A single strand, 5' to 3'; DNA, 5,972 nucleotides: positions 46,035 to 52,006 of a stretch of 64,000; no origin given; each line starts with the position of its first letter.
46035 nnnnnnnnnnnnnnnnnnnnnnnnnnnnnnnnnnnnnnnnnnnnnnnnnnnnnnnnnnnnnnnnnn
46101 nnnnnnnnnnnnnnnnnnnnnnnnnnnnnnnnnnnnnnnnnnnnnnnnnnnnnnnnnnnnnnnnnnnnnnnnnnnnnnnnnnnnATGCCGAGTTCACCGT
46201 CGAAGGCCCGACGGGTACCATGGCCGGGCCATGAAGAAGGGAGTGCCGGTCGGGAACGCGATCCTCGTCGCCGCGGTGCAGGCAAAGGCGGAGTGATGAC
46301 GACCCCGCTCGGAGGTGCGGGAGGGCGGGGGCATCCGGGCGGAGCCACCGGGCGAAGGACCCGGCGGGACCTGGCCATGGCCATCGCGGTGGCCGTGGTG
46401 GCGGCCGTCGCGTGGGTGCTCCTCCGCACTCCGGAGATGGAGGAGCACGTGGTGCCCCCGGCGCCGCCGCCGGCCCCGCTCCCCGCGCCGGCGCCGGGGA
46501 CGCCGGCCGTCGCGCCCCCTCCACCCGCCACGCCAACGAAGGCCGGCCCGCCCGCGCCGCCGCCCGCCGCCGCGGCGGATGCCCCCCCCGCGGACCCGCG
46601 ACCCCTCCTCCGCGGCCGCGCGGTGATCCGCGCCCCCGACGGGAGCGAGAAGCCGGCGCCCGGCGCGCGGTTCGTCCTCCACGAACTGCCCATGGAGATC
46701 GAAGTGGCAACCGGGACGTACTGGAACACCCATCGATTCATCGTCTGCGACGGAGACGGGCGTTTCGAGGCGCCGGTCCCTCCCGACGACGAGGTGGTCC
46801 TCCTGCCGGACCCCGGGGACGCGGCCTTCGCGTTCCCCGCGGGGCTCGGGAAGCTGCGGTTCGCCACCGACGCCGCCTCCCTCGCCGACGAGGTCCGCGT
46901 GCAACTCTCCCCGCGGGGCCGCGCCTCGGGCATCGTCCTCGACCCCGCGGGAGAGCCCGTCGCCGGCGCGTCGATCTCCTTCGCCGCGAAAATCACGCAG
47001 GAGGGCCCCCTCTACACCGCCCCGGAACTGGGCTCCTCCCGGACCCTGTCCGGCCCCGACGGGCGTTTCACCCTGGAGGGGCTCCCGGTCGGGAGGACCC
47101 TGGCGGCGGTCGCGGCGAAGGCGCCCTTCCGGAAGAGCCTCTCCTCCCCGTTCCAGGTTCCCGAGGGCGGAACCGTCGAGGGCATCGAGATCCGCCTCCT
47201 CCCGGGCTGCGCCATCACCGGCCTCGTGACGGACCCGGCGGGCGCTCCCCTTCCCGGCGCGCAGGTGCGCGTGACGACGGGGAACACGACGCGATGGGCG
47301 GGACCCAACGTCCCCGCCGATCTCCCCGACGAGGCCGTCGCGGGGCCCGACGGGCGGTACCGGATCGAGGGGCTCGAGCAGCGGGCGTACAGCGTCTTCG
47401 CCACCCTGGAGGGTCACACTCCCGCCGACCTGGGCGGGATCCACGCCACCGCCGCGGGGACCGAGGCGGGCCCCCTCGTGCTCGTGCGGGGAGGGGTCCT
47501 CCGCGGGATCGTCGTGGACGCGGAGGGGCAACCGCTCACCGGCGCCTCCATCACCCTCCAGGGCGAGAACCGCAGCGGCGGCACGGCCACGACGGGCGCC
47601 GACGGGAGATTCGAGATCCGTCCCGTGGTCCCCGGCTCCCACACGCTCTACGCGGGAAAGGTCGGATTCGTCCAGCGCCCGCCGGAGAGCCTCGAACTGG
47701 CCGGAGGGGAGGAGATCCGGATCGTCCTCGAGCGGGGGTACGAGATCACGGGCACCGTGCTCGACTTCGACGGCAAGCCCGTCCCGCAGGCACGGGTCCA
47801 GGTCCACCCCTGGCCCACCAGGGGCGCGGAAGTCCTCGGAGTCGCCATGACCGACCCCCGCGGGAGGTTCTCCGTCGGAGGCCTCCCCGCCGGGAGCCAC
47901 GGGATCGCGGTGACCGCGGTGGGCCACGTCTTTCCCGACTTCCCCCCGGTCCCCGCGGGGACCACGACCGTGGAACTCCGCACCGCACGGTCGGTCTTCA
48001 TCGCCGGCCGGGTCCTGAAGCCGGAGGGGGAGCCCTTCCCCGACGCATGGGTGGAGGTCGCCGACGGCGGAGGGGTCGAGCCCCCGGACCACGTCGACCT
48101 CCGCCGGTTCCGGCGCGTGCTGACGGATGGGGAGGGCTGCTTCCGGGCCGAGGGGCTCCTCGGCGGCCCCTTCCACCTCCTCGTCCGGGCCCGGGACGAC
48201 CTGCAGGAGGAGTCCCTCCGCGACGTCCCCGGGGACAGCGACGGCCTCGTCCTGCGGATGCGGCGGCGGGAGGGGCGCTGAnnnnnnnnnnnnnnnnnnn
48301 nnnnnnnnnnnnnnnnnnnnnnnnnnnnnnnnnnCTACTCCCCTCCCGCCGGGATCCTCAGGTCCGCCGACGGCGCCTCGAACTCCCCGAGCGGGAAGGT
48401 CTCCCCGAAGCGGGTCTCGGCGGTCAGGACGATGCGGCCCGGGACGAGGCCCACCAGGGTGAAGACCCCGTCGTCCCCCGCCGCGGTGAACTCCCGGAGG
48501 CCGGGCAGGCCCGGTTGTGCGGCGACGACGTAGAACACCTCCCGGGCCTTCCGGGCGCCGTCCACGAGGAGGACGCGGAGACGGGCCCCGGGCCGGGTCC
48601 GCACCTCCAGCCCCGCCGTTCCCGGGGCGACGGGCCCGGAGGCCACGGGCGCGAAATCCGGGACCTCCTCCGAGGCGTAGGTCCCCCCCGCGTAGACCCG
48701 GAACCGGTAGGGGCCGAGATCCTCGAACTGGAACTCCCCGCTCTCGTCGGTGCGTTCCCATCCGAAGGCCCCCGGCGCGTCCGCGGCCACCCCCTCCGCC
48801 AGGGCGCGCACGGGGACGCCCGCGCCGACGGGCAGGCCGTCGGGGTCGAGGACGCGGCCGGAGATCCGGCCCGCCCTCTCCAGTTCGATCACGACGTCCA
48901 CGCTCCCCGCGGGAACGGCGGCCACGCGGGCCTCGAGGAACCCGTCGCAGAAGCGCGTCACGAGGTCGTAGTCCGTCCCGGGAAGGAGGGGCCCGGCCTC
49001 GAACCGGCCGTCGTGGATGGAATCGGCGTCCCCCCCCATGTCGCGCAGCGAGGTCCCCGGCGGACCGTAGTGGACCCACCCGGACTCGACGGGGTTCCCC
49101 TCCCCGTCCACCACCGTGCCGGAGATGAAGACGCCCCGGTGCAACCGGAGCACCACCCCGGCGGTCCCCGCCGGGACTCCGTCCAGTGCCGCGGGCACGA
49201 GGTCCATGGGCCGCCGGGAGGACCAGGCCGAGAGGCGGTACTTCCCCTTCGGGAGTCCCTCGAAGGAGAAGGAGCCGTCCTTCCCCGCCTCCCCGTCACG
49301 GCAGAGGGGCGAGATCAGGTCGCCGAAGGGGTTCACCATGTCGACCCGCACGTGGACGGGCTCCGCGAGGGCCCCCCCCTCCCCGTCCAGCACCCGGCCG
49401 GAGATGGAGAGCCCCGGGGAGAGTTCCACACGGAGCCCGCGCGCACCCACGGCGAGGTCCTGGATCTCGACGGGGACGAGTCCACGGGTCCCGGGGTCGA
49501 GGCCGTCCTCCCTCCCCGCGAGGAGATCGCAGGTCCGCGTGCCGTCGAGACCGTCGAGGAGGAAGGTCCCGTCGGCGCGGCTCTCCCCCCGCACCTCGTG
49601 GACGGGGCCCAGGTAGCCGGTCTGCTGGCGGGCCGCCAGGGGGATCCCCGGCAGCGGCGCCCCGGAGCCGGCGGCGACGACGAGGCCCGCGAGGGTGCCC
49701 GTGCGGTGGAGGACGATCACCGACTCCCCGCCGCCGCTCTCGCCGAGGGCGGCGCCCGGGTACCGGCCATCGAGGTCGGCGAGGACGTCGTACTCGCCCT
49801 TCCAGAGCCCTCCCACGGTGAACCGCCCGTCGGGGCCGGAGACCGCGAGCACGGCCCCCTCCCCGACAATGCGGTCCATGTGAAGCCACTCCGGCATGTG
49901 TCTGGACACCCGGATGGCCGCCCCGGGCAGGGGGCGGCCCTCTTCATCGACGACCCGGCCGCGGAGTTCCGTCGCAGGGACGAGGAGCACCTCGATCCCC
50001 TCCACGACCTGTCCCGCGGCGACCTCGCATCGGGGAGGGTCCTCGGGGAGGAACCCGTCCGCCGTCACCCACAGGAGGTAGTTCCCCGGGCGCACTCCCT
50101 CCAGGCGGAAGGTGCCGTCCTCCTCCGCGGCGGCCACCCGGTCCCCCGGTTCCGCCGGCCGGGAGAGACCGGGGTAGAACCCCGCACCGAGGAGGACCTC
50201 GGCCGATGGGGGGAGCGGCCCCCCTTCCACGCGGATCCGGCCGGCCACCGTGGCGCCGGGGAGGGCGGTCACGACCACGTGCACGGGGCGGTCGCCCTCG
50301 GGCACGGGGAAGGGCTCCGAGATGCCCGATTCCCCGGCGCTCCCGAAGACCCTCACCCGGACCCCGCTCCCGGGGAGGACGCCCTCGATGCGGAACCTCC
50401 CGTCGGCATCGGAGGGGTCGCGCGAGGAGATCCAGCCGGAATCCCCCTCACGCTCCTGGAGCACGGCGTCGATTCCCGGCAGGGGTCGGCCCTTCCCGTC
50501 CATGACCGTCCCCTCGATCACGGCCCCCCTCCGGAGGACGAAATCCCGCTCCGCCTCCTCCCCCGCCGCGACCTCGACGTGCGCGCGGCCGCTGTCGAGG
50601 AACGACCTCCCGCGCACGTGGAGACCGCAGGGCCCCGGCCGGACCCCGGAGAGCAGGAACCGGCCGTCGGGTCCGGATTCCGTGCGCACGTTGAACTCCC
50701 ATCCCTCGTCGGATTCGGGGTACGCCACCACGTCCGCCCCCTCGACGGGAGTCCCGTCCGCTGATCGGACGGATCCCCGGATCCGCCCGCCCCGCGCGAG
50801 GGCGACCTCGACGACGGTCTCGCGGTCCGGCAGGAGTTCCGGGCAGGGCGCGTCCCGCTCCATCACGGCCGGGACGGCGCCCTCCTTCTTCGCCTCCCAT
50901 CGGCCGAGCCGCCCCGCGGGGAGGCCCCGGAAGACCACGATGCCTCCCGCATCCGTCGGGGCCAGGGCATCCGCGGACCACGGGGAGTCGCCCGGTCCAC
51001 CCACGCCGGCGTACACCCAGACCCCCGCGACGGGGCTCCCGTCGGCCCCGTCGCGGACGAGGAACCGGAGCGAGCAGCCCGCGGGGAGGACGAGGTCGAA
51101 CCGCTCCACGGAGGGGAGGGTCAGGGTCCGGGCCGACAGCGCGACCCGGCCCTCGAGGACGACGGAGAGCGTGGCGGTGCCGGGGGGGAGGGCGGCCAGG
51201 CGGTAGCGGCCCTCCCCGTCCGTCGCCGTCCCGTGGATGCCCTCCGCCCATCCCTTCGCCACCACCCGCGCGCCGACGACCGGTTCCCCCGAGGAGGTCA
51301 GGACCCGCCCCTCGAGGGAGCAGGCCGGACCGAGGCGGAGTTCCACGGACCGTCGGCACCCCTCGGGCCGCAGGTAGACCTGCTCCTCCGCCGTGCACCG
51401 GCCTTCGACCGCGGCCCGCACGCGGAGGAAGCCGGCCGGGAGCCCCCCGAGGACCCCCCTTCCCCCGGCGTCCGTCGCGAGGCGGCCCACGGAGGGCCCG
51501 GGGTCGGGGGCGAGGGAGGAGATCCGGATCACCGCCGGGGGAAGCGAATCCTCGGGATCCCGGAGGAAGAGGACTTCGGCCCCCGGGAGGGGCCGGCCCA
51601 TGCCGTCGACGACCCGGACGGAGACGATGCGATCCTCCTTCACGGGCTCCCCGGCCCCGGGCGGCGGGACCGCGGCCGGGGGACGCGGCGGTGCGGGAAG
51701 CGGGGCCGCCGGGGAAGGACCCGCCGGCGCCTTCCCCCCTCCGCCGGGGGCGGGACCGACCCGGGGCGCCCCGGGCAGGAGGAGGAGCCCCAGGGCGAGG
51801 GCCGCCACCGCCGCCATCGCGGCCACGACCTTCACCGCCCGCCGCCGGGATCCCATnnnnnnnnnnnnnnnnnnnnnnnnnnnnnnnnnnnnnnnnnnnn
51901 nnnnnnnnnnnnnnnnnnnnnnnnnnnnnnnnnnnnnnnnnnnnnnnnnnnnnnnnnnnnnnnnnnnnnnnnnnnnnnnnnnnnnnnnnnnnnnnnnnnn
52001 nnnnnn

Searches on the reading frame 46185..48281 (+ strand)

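Call 23: search_protein_families(library=pfam, proteins=[window:46185-48281:+], max_evalue=0.001)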
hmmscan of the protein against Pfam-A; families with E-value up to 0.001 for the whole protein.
window:46185-48281:+ (698 aa): 11 families
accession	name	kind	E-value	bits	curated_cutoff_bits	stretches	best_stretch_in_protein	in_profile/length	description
PF13620.12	CarboxypepD_reg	-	1.7e-55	185.8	32.3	5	439-510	2-74/82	Carboxypeptidase regulatory-like domain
PF13715.12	CarbopepD_reg_2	-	7.2e-18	64.8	32.2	1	440-497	2-57/88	CarboxypepD_reg-like domain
PF02369.22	Big_1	-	8.6e-12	45.4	34.9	0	440-478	22-64/93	Bacterial Ig-like domain (group 1)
PF10670.15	DUF4198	-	9.5e-12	45.9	34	1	517-577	145-206/209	Domain of unknown function (DUF4198)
PF00775.27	Dioxygenase_C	-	1.3e-11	44.7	27.3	0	602-664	28-97/182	Dioxygenase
PF25020.1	TTR_TEN1-4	-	2.8e-07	30.8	27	0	437-479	7-48/86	Teneurin TTR-like domain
PF15976.11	CooC_C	-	3.5e-06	27.4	29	0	441-478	21-53/93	CS1-pili formation C-terminal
PF24107.1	DUF7382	-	1.1e-05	25.7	27.4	0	442-475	25-61/65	Domain of unknown function (DUF7382)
PF17802.7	SpaA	-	2.5e-05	24.8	23.1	0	444-488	8-56/91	Prealbumin-like fold domain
PF20598.4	DUF6795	-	6.6e-05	23.6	27.4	0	444-480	5-45/103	Domain of unknown function (DUF6795)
PF09430.16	EMC7_beta-sandw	-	0.0002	22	26.6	0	451-495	7-50/122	ER membrane protein complex subunit 7, beta-sandwich domain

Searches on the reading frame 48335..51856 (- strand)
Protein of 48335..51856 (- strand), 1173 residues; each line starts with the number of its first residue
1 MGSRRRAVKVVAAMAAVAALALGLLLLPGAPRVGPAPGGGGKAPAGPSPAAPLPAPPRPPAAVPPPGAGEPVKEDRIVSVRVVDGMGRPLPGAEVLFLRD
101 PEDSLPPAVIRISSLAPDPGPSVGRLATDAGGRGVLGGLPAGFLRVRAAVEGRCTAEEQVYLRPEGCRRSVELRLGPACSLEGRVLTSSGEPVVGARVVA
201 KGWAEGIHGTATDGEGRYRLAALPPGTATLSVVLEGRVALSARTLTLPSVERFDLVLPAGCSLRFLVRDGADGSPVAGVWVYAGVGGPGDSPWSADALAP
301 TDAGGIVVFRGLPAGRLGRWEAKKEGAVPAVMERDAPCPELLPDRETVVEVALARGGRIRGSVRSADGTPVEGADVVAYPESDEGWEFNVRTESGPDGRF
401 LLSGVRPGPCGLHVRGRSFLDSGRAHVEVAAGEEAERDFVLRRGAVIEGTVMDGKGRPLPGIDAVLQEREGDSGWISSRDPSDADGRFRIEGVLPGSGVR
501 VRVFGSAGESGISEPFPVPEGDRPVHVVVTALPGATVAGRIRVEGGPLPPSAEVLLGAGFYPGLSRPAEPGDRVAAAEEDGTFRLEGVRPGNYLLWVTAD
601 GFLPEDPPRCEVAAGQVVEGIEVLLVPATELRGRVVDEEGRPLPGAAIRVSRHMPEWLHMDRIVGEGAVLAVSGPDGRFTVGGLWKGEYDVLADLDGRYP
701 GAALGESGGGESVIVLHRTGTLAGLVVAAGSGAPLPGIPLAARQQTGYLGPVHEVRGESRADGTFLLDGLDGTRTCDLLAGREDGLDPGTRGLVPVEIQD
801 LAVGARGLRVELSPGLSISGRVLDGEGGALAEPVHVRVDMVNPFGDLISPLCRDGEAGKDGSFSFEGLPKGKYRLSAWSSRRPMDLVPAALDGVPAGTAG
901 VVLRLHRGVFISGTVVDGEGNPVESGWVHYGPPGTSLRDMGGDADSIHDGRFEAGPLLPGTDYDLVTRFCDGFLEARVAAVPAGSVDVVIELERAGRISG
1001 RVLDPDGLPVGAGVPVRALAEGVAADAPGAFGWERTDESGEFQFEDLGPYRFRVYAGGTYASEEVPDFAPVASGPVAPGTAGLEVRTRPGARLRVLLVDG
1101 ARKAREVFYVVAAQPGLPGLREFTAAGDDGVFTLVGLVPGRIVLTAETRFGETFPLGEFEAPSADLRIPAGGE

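Call 22: search_protein_families(library=pfam, proteins=[window:48335-51856:-], max_evalue=0.001)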
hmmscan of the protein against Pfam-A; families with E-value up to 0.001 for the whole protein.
window:48335-51856:- (1173 aa): 11 families
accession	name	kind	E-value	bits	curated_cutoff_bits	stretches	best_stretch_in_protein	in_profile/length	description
PF13620.12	CarboxypepD_reg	-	1e-81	269.7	32.3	6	180-251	1-75/82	Carboxypeptidase regulatory-like domain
PF13715.12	CarbopepD_reg_2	-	1.6e-20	73.3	32.2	1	182-235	2-53/88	CarboxypepD_reg-like domain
PF14686.12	fn3_3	-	9.9e-12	44.9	24.4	0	576-603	30-57/75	Polysaccharide lyase family 4, domain II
PF25020.1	TTR_TEN1-4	-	1.6e-10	41.2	27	0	442-480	4-41/86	Teneurin TTR-like domain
PF02369.22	Big_1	-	2.8e-09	37.4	34.9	0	77-100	20-43/93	Bacterial Ig-like domain (group 1)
PF00775.27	Dioxygenase_C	-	6e-06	26.3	27.3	0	631-649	32-50/182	Dioxygenase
PF17802.7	SpaA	-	6.8e-06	26.6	23.1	0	857-875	38-56/91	Prealbumin-like fold domain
PF09430.16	EMC7_beta-sandw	-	1.1e-05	26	26.6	0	859-878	27-46/122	ER membrane protein complex subunit 7, beta-sandwich domain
PF24107.1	DUF7382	-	2.1e-05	24.8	27.4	0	181-213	22-54/65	Domain of unknown function (DUF7382)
PF10670.15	DUF4198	-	5e-05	24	34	0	353-416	143-207/209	Domain of unknown function (DUF4198)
PF17210.9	SdrD_B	-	0.00022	21.8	29.7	0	857-877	44-64/112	SdrD B-like domain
